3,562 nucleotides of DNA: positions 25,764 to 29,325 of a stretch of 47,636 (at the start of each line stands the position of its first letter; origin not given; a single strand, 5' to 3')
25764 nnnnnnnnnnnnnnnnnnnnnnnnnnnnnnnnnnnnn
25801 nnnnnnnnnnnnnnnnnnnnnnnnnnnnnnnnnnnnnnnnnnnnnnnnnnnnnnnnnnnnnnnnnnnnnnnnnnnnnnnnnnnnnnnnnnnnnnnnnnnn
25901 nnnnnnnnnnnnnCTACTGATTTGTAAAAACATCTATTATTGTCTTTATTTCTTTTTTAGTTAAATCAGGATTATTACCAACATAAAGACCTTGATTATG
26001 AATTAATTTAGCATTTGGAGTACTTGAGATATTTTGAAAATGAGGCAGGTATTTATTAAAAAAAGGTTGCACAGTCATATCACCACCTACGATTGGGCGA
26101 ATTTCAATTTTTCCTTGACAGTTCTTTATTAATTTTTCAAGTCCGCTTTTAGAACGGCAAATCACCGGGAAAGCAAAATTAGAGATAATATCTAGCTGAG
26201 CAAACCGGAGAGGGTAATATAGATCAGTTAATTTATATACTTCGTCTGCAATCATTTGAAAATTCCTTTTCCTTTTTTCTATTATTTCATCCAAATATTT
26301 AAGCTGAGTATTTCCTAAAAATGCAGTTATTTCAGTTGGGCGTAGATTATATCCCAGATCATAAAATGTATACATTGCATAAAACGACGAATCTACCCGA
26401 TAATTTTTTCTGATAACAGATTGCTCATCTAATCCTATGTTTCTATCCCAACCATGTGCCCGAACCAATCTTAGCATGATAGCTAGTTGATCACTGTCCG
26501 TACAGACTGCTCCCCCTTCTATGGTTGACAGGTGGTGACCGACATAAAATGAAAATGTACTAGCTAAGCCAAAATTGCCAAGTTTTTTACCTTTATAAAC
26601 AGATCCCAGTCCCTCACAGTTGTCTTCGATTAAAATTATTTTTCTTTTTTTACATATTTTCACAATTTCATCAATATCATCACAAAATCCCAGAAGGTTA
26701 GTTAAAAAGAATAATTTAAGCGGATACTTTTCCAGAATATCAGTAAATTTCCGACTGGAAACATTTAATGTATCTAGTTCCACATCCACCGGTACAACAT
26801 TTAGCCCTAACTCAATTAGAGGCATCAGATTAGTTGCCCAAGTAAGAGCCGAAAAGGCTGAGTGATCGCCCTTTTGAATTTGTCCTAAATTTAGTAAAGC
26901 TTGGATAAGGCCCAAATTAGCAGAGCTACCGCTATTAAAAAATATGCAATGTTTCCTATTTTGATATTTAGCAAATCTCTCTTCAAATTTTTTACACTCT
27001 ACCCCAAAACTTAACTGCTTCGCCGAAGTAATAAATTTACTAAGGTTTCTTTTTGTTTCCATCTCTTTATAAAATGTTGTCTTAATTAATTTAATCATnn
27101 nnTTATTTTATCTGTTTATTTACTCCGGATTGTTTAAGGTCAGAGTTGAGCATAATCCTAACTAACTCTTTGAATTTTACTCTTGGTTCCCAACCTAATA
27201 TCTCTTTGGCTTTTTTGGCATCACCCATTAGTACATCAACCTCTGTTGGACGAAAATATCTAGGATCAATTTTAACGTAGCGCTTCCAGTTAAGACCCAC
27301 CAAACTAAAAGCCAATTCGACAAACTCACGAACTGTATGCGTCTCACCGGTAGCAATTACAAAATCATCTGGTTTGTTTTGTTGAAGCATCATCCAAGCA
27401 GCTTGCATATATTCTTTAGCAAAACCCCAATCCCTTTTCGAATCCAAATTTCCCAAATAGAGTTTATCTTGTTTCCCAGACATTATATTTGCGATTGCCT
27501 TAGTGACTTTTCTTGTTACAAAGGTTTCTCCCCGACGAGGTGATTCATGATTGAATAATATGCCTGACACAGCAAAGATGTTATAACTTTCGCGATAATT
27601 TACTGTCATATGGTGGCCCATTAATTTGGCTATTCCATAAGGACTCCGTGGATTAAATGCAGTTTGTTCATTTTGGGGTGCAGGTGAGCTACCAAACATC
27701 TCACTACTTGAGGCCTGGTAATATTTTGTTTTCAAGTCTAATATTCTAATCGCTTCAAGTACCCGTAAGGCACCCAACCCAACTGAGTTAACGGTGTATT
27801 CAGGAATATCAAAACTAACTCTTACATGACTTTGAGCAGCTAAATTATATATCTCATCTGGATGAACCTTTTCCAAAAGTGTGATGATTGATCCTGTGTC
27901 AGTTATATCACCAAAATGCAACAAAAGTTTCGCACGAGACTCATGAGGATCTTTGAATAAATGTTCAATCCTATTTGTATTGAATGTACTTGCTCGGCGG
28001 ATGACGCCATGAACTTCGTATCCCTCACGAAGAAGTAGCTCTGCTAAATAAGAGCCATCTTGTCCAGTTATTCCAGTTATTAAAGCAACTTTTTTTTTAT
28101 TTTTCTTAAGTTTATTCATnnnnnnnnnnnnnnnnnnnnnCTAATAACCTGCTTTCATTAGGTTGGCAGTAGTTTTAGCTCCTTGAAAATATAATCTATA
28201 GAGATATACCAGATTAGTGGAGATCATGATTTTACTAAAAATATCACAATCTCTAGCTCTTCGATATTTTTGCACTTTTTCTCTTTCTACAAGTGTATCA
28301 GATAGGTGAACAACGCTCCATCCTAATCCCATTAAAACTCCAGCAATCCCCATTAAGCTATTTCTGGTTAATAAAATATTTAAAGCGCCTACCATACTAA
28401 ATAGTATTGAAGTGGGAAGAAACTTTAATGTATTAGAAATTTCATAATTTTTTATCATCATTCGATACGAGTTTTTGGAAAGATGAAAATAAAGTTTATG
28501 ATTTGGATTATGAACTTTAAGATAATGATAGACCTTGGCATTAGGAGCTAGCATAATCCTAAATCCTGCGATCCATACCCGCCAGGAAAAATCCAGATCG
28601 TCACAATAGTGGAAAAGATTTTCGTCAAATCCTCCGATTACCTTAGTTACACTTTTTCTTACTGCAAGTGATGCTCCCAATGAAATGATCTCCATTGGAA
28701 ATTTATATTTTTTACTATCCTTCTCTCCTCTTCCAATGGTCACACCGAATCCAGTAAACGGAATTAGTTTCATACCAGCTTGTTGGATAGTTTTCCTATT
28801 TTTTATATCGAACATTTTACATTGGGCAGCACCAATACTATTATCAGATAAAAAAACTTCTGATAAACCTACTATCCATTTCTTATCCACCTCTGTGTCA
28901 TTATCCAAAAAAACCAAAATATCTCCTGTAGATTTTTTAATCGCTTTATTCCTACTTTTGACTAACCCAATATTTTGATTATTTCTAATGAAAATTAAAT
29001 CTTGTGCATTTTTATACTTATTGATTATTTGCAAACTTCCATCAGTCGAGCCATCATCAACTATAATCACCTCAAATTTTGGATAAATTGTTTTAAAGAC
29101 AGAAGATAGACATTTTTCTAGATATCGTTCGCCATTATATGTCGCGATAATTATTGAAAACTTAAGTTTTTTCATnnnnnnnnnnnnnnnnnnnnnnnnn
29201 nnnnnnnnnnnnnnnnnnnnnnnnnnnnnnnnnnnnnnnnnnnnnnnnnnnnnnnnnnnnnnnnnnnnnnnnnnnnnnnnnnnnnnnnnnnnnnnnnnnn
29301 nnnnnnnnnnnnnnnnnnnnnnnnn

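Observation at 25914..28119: gmd followed by a DegT-family enzyme with catalytic Lys replaced by His: a 3,6-dideoxyhexose (colitose-type) branch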

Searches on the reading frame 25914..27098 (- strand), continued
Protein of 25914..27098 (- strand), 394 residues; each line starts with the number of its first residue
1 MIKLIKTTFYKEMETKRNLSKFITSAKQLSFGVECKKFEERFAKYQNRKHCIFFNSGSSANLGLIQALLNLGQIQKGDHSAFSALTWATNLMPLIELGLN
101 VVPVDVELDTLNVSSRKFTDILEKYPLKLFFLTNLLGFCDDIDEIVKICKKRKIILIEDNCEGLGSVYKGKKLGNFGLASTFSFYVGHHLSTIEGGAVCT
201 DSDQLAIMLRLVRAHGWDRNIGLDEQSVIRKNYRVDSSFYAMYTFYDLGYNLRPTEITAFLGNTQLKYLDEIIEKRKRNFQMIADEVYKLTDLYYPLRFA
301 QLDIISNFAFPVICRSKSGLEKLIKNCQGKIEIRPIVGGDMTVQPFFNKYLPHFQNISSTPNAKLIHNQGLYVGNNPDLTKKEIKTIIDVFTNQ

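Call 77: find_homologous_proteins(query=L029:10110-11111:+, max_evalue=1e-40)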
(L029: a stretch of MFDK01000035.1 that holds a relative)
Query L029:10110-11111:+ (333 aa): 7454 proteins with E <= 1e-40 among 8000 candidates; the best 120 are listed.
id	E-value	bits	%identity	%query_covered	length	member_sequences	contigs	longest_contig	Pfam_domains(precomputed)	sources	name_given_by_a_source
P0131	2.2e-187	640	85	96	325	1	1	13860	PF16363.12,PF02719.22,PF05368.20,PF01073.26,PF07993.19,PF13460.13,PF01370.28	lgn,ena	-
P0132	2.8e-182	623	84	97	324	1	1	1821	PF16363.12,PF02719.22,PF01073.26,PF13460.13,PF01370.28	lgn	-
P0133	7.1e-157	540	74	95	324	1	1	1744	PF16363.12,PF02719.22,PF05368.20,PF01073.26,PF07993.19,PF13460.13,PF01370.28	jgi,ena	-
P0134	1.3e-155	536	72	97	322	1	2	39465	PF16363.12,PF02719.22,PF01073.26,PF07993.19,PF13460.13,PF01370.28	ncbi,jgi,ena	-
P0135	9.4e-155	533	73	95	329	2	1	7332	PF16363.12,PF05368.20,PF01073.26,PF13460.13,PF00106.32,PF01370.28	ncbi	-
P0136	3.6e-153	528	71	96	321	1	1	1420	PF16363.12,PF02719.22,PF05368.20,PF01073.26,PF07993.19,PF13460.13,PF01370.28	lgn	-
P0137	8.9e-153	526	71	96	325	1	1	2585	PF04321.24,PF16363.12,PF02719.22,PF01073.26,PF07993.19,PF13460.13,PF01370.28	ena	-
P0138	1.9e-152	525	70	96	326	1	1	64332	PF16363.12,PF02719.22,PF01073.26,PF07993.19,PF13460.13,PF01370.28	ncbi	-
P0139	7.4e-152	523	69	96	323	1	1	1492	PF16363.12,PF02719.22,PF05368.20,PF01073.26,PF07993.19,PF13460.13,PF01370.28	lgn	-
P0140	1.1e-151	523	70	96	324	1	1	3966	PF16363.12,PF02719.22,PF05368.20,PF01073.26,PF07993.19,PF13460.13,PF01370.28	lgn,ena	-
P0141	1.5e-151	522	69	96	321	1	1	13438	PF16363.12,PF05368.20,PF01073.26,PF07993.19,PF13460.13,PF01370.28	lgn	-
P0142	2.5e-151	522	69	96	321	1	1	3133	PF16363.12,PF02719.22,PF05368.20,PF01073.26,PF07993.19,PF13460.13,PF01370.28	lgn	-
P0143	2.5e-151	521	71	96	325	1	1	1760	PF04321.24,PF16363.12,PF02719.22,PF05368.20,PF01073.26,PF07993.19,PF13460.13,PF00106.32,PF01370.28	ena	-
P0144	3.4e-151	521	70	96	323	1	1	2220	PF16363.12,PF02719.22,PF05368.20,PF01073.26,PF07993.19,PF13460.13,PF01370.28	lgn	-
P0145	4.7e-151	521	69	96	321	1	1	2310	PF16363.12,PF02719.22,PF05368.20,PF01073.26,PF07993.19,PF13460.13,PF01370.28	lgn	-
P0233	3.5e-137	475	65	96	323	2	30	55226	PF16363.12,PF02719.22,PF01073.26,PF07993.19,PF13460.13,PF01370.28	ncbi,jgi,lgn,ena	-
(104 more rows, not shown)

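Call 78: find_encoding_contigs(protein=P0233, flank=6000, max_places=3)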
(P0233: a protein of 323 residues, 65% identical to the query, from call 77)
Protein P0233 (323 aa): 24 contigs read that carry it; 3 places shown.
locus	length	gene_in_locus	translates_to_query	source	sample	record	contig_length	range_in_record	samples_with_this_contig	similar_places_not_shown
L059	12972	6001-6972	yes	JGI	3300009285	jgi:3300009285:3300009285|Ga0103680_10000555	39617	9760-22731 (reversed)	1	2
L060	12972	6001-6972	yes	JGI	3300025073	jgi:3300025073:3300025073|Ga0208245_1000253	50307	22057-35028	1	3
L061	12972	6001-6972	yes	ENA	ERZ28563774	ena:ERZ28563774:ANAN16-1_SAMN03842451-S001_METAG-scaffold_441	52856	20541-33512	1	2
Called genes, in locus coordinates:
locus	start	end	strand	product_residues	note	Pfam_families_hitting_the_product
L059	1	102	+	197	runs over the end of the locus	PF08241:Methyltransf_11 (weak)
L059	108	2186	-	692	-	PF13231:PMT_2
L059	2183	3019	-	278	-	PF13489:Methyltransf_23, PF01209:Ubie_methyltran, PF02353:CMAS (weak), PF08003:Methyltransf_9 (weak), PF13649:Methyltransf_25, PF13847:Methyltransf_31, PF08241:Methyltransf_11, PF08242:Methyltransf_12, +1 more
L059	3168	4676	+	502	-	PF13231:PMT_2 (weak)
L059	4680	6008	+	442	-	PF00155:Aminotran_1_2 (faint), PF01041:DegT_DnrJ_EryC1, PF01053:Cys_Met_Meta_PP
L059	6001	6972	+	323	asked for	PF01073:3Beta_HSD, PF01370:Epimerase, PF02719:Polysacc_synt_2 (weak), PF16363:GDP_Man_Dehyd, PF07993:NAD_binding_4 (faint), PF13460:NAD_binding_10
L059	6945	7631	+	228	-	PF00535:Glycos_transf_2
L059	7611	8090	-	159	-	PF18915:DUF5667 (weak)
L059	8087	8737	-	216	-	PF13489:Methyltransf_23, PF13847:Methyltransf_31, PF00891:Methyltransf_2 (weak), PF08241:Methyltransf_11, PF08242:Methyltransf_12, PF13649:Methyltransf_25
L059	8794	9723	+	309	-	PF00535:Glycos_transf_2, PF10111:Glyco_tranf_2_2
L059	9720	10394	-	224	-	PF06325:PrmA (weak), PF13489:Methyltransf_23, PF01209:Ubie_methyltran (faint), PF13847:Methyltransf_31, PF08241:Methyltransf_11, PF08242:Methyltransf_12, PF13649:Methyltransf_25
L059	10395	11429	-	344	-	PF13641:Glyco_tranf_2_3, PF00535:Glycos_transf_2, PF10111:Glyco_tranf_2_2 (weak), PF13632:Glyco_trans_2_3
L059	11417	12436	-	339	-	PF00535:Glycos_transf_2, PF13641:Glyco_tranf_2_3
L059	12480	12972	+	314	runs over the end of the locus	PF00535:Glycos_transf_2, PF10111:Glyco_tranf_2_2, PF13641:Glyco_tranf_2_3 (weak)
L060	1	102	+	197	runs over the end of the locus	PF08241:Methyltransf_11 (weak)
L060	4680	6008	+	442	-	PF00155:Aminotran_1_2 (faint), PF01041:DegT_DnrJ_EryC1, PF01053:Cys_Met_Meta_PP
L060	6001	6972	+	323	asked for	PF01073:3Beta_HSD, PF01370:Epimerase, PF02719:Polysacc_synt_2 (weak), PF16363:GDP_Man_Dehyd, PF07993:NAD_binding_4 (faint), PF13460:NAD_binding_10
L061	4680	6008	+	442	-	PF00155:Aminotran_1_2 (faint), PF01041:DegT_DnrJ_EryC1, PF01053:Cys_Met_Meta_PP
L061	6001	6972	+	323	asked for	PF01073:3Beta_HSD, PF01370:Epimerase, PF02719:Polysacc_synt_2 (weak), PF16363:GDP_Man_Dehyd, PF07993:NAD_binding_4 (faint), PF13460:NAD_binding_10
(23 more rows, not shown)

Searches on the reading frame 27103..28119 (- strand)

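Call 4: search_protein_families(library=pfam, proteins=[window:27103-28119:-])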
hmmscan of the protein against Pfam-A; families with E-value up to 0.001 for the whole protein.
window:27103-28119:- (338 aa): 4 families
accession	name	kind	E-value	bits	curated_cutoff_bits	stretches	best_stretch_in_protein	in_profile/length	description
PF16363.11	GDP_Man_Dehyd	-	4.3e-138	460.7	27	1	13-323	1-332/332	GDP-mannose 4,6 dehydratase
PF01370.27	Epimerase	-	1.7e-70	237.6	20.9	1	12-256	1-240/240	NAD dependent epimerase/dehydratase family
PF04321.23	RmlD_sub_bind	-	6.1e-08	32.5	27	1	13-201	4-160/287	RmlD substrate binding domain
PF02719.21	Polysacc_synt_2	-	2.5e-05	24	20.2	1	13-124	2-115/293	Polysaccharide biosynthesis protein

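Call 5: search_protein_families(library=ncbifam, proteins=[window:27103-28119:-])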
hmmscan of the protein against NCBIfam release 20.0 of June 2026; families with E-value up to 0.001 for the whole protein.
window:27103-28119:- (338 aa): 13 families
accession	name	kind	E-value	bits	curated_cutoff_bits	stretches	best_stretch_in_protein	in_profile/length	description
TIGR01472.1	gmd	equivalog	3.1e-159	529.7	415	1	10-330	1-341/342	GDP-mannose 4,6-dehydratase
TIGR04180.1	EDH_00030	hypoth_equivalog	1.1e-29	103.5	475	1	13-314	2-296/297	NAD-dependent 4,6-dehydratase LegB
TIGR01181.1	dTDP_gluc_dehyt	equivalog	1.4e-29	103.2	365.1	1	13-324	3-308/321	dTDP-glucose 4,6-dehydratase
TIGR02622.1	CDP_4_6_dhtase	equivalog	3.8e-21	75.6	278.45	1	9-132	4-123/352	CDP-glucose 4,6-dehydratase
TIGR01179.1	galE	equivalog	1.8e-19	69.8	262.3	1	13-320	3-318/332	UDP-glucose 4-epimerase GalE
NF007490.0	PRK10084.1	subfamily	2.1e-12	46.7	649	1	63-325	50-332/361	dTDP-glucose 4,6-dehydratase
NF007582.0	PRK10217.1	equivalog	2.5e-12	46.6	698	1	12-251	4-246/355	dTDP-glucose 4,6-dehydratase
NF011728.1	PRK15181.1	equivalog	2.7e-10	39.8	760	1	10-324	16-334/348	Vi polysaccharide biosynthesis UDP-N-acetylglucosaminuronic acid C-4 epimerase TviC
NF043036.1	ErythonDh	equivalog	9.6e-10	38.1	325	1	13-175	4-163/321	D-erythronate dehydrogenase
NF007956.0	PRK10675.1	subfamily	1.1e-06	28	394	1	12-175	3-163/338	UDP-glucose 4-epimerase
NF052578.1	StrlDmthSdmBMthl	equivalog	1.2e-06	28.5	600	1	12-281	3-252/328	sterol demethylase protein SdmB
TIGR01214.1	rmlD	equivalog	3.3e-06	26.4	224.05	1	13-202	3-161/285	dTDP-4-dehydrorhamnose reductase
NF038213.1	SDR_TniO_fam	equivalog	0.00053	19.4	300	1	9-86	2-74/249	SDR family oxidoreductase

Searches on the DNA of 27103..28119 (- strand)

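Call 40: search_dna_similar(query=window:27103-28119:-, collection=ecoli_genomes, mode=distant, max_rows=30, rows=spread)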
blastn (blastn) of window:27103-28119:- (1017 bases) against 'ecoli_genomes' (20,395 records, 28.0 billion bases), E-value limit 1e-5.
Records with a match: 667; places in all: 667; records where one place covers at least 80% of the query: 0.
Genomes with a match: 667 of 5426; with a place that covers at least 80% of the query: 0. Places per genome that has any: lowest 1, median 1, highest 1. On chromosomes: 665 places; on plasmids: 2.
Best place of each record, by identity: 60-80% 667.
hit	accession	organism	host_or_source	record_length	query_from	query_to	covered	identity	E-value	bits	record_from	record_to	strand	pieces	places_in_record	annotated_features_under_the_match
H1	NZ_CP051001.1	Escherichia coli O157:H16 str. 98-3133 strain 98-3133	missing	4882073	28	809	77%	67.0%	1e-50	210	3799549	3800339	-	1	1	gmd: GDP-mannose 4,6-dehydratase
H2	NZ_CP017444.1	Escherichia coli O157:H7 strain 8368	Cattle Hide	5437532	28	809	77%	66.7%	6e-48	201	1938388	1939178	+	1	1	gmd: GDP-mannose 4,6-dehydratase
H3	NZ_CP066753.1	Escherichia coli O157:H7 strain ECP19-598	missing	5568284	28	809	77%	66.7%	6e-48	201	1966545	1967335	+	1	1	gmd: GDP-mannose 4,6-dehydratase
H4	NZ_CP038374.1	Escherichia coli O157:H7 strain F3113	beef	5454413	28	809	77%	66.7%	6e-48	201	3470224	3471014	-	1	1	gmd: GDP-mannose 4,6-dehydratase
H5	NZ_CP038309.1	Escherichia coli O157:H7 strain Show KS 470-1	cattle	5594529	28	809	77%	66.7%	6e-48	201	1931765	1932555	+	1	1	gmd: GDP-mannose 4,6-dehydratase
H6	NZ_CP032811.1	Escherichia coli strain ERL03-1416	water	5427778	28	809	77%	66.7%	6e-48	201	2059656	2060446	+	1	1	gmd: GDP-mannose 4,6-dehydratase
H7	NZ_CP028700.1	Escherichia coli strain 105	cattle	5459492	28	809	77%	66.7%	6e-48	201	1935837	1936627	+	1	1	gmd: GDP-mannose 4,6-dehydratase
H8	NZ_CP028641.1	Escherichia coli strain 132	cattle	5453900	28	809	77%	66.7%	6e-48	201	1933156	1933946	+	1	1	gmd: GDP-mannose 4,6-dehydratase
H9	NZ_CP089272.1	Escherichia coli O157:H7 strain M1300706001A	Homo sapiens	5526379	28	809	77%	66.7%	6e-48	201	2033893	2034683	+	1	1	gmd: GDP-mannose 4,6-dehydratase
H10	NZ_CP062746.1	Escherichia coli O157:H7 strain Z1504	Bovine Faeces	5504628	28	809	77%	66.7%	6e-48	201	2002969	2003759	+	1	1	gmd: GDP-mannose 4,6-dehydratase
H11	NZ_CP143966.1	Escherichia coli strain PNUSAE147324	missing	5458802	28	809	77%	66.7%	6e-48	201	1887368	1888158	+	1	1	gmd: GDP-mannose 4,6-dehydratase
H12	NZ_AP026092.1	Escherichia coli strain 27_141091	Homo sapiens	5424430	28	809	77%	66.7%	6e-48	201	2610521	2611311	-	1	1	gmd: GDP-mannose 4,6-dehydratase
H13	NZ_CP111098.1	Escherichia coli strain RM6067W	Spinacia oleracea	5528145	28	809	77%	66.7%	6e-48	201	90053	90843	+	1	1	gmd: GDP-mannose 4,6-dehydratase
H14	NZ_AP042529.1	Escherichia coli strain OkiPb01686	bovine feces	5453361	28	809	77%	66.7%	6e-48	201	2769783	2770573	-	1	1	gmd: GDP-mannose 4,6-dehydratase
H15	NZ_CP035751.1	Escherichia coli E110019 strain E110019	-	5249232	25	809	77%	65.4%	1e-31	147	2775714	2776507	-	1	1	gmd: GDP-mannose 4,6-dehydratase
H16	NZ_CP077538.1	Escherichia coli O111:H8 strain 1074-2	bovine feces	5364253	25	809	77%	65.4%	1e-31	147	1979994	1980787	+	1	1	gmd: GDP-mannose 4,6-dehydratase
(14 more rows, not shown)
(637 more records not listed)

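Call 41: get_annotated_region(hit=H16, flank=7000)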
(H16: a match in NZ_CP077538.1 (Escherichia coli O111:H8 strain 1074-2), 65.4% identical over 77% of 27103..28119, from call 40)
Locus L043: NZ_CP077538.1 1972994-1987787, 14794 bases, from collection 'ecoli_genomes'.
description: Escherichia coli O111:H8 strain 1074-2 chromosome, complete genome
organism: Escherichia coli O111:H8 strain 1074-2 (NCBI taxid 991910)
replicon: chromosome; assembly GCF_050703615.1
host: -; source: bovine feces; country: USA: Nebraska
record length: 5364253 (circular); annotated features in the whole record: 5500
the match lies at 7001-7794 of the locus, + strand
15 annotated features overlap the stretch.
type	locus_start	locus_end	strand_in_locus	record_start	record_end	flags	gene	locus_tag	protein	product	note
CDS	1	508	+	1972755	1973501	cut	wcaE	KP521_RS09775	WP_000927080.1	colanic acid biosynthesis glycosyltransferase WcaE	-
CDS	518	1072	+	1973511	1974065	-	wcaF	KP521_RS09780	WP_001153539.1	colanic acid biosynthesis acetyltransferase WcaF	-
CDS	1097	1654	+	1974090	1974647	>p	-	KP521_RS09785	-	GDP-mannose 4,6-dehydratase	incomplete; partial in the middle of a contig; missing C-terminus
CDS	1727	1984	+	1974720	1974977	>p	-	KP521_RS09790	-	IS3 family transposase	incomplete; partial in the middle of a contig; missing C-terminus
CDS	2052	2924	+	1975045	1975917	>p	-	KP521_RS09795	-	IS30-like element IS30 family transposase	incomplete; partial in the middle of a contig; missing C-terminus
CDS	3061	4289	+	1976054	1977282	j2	-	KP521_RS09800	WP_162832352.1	IS3-like element IS2 family transposase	programmed frameshift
CDS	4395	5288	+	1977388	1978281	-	galF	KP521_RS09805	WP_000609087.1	GalU regulator GalF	-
CDS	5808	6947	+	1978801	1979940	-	-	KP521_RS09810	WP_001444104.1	glycosyltransferase family 4 protein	-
CDS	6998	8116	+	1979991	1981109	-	gmd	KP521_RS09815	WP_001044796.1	GDP-mannose 4,6-dehydratase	-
CDS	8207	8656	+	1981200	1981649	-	wbdI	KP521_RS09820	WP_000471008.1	GDP-sugar hydrolase WbdI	-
CDS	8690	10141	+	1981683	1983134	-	-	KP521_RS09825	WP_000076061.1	mannose-1-phosphate guanylyltransferase/mannose-6-phosphate isomerase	-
CDS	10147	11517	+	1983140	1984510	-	rfbK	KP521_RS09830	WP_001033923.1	O111 family phosphomannomutase RfbK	-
CDS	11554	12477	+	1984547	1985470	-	-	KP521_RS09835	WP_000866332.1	NAD-dependent epimerase/dehydratase family protein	-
CDS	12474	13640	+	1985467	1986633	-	-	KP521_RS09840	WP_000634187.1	DegT/DnrJ/EryC1/StrS family aminotransferase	-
CDS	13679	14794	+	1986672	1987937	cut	wzx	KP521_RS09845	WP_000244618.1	O111 family O-antigen flippase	-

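Call 42: get_annotated_region(hit=H2, flank=7000)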
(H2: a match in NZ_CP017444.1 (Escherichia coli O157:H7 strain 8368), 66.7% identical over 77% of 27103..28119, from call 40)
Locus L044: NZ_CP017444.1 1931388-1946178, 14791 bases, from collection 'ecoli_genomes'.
description: Escherichia coli O157:H7 strain 8368 chromosome, complete genome
organism: Escherichia coli O157:H7 strain 8368 (NCBI taxid 83334)
replicon: chromosome; assembly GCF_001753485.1
host: -; source: Cattle Hide; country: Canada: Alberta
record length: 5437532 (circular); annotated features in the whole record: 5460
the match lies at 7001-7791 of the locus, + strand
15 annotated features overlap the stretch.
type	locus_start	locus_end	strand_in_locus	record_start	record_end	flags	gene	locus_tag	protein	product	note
CDS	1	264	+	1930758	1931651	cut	galF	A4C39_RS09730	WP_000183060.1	UTP--glucose-1-phosphate uridylyltransferase GalF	-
CDS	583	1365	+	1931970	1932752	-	-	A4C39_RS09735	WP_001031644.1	glycosyltransferase family 2 protein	-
CDS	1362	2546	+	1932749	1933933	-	wzy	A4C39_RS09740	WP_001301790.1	O157 family O-antigen polymerase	-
CDS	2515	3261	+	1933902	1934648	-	-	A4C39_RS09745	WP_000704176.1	glycosyltransferase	-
CDS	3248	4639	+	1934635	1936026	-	wzx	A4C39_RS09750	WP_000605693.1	O157 family O-antigen flippase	-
CDS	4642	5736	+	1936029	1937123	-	rfbE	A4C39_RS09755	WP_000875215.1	GDP-perosamine synthase RfbE/PerA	-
CDS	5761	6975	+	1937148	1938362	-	-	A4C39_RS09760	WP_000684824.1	glycosyltransferase family 4 protein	-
CDS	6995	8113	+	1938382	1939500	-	gmd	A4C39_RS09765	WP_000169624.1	GDP-mannose 4,6-dehydratase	-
CDS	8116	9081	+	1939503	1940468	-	fcl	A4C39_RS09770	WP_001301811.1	GDP-L-fucose synthase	-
CDS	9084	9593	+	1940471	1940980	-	-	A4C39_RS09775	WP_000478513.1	GDP-mannose mannosyl hydrolase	-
CDS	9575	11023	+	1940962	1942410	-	-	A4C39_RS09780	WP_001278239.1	mannose-1-phosphate guanylyltransferase/mannose-6-phosphate isomerase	-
CDS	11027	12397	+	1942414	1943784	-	cpsG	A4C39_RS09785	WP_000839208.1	colanic acid biosynthesis phosphomannomutase CpsG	-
CDS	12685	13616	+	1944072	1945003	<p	-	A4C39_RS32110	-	ISAs1 family transposase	frameshifted; internal stop; incomplete; partial in the middle of a contig; missing N-terminus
CDS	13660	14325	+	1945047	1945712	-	perB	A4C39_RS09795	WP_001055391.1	GDP-perosamine N-acetyltransferase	-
CDS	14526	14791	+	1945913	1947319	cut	gndA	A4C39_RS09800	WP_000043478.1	NADP-dependent phosphogluconate dehydrogenase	-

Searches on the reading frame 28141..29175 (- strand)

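Call 7: search_protein_families(library=pfam, proteins=[window:28141-29175:-], max_evalue=0.0001)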
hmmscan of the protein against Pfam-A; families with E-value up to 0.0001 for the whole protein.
window:28141-29175:- (344 aa): 4 families
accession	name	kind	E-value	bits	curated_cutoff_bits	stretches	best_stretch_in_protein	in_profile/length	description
PF00535.33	Glycos_transf_2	-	2e-32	112.9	23.3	1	7-132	1-127/168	Glycosyl transferase family 2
PF13641.12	Glyco_tranf_2_3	-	4.9e-19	69.7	27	1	6-218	3-212/230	Glycosyltransferase like family 2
PF10111.15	Glyco_tranf_2_2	-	7.5e-13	49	27.3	1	7-94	1-92/276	Glycosyltransferase like family 2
PF13632.12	Glyco_trans_2_3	-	5.3e-07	30.1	27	1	87-217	2-123/198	Glycosyl transferase family group 2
